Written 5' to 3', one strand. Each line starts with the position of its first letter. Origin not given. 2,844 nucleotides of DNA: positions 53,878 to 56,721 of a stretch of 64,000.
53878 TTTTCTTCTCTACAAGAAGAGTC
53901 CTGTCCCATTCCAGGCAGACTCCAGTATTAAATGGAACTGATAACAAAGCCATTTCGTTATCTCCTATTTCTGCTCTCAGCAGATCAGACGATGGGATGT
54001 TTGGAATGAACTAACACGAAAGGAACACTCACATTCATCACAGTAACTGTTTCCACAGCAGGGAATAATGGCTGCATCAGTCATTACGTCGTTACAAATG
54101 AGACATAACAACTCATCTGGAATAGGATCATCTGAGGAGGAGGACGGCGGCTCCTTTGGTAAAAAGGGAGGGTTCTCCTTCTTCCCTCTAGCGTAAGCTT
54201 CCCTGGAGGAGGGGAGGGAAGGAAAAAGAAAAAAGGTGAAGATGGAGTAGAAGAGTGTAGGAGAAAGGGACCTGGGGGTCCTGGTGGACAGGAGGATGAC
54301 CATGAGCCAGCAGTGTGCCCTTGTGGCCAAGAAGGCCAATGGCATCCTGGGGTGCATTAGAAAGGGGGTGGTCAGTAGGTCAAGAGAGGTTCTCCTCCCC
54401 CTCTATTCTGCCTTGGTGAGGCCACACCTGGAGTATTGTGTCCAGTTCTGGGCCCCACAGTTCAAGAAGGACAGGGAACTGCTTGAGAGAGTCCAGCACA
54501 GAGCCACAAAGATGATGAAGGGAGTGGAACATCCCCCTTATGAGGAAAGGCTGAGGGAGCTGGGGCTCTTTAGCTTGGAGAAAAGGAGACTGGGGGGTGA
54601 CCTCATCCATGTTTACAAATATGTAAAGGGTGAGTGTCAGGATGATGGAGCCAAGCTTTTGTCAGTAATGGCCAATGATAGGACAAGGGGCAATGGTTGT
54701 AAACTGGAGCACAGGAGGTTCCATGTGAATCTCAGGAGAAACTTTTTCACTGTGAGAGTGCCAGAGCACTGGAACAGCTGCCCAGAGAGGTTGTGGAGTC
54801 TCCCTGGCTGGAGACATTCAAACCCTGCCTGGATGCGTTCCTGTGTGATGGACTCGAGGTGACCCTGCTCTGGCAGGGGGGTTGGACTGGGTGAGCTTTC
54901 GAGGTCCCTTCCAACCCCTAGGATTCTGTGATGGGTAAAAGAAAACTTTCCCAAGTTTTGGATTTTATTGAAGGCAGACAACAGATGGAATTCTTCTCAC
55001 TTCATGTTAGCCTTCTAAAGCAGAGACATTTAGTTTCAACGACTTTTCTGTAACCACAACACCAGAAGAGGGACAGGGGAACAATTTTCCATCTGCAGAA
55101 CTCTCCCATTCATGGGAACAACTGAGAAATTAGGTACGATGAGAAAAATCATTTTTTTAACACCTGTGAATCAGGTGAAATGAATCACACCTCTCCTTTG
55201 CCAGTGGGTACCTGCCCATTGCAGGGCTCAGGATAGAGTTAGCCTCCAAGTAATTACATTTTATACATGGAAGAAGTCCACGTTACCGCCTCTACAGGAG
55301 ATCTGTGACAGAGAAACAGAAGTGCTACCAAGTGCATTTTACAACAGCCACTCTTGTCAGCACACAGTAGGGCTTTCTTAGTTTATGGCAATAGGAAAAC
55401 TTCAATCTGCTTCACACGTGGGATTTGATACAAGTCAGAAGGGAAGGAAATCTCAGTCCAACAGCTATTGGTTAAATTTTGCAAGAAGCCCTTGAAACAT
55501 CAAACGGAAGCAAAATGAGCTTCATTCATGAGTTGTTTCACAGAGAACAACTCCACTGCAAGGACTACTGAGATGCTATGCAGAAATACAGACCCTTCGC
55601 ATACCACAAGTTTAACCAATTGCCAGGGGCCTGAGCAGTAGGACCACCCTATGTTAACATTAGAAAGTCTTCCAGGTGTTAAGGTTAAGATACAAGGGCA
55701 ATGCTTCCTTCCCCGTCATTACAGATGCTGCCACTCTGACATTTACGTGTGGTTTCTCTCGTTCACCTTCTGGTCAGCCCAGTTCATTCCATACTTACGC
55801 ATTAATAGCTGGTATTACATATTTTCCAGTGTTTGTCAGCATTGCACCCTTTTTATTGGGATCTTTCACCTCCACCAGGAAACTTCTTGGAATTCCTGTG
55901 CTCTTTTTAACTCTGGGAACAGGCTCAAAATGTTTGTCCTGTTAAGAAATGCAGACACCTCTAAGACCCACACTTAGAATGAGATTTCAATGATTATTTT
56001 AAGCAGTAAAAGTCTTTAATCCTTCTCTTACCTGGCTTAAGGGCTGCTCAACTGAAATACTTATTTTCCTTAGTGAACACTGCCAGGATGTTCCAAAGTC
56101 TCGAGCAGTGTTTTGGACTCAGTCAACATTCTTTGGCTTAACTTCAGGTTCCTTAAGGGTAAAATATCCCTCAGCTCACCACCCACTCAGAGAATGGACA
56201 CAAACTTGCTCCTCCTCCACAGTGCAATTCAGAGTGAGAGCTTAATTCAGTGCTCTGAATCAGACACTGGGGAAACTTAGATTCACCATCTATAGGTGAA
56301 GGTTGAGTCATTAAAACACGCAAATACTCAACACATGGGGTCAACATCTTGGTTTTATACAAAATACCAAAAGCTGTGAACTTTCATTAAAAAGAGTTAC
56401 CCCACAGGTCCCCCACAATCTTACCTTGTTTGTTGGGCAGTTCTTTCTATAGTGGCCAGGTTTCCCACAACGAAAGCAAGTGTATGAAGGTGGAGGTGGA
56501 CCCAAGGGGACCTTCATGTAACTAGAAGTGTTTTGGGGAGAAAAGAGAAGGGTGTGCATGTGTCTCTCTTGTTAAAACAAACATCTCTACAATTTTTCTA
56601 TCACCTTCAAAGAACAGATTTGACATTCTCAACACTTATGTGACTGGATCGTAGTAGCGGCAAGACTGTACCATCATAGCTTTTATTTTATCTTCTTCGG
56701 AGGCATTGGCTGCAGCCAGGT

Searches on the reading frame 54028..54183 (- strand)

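Call 80: search_protein_families(library=pfam, max_evalue=0.01, proteins=[window:54028-54183:-])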
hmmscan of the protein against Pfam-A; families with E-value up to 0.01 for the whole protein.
seq(52 aa): 1 family
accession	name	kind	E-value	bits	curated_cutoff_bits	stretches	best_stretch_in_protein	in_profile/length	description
PF13920.12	zf-C3HC4_3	-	0.0006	20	27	1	24-51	2-29/49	Zinc finger, C3HC4 type (RING finger)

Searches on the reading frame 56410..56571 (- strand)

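Call 80: search_protein_families(library=pfam, max_evalue=0.01, proteins=[window:56410-56571:-])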
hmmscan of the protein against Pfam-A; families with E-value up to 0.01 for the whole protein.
seq(54 aa): 2 families
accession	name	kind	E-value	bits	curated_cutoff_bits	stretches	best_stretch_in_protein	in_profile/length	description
PF13696.11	zf-CCHC_2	-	1e-09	38.4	27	1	27-47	1-21/21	Zinc knuckle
PF00098.28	zf-CCHC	-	9.9e-07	29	20.8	1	31-46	2-17/18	Zinc knuckle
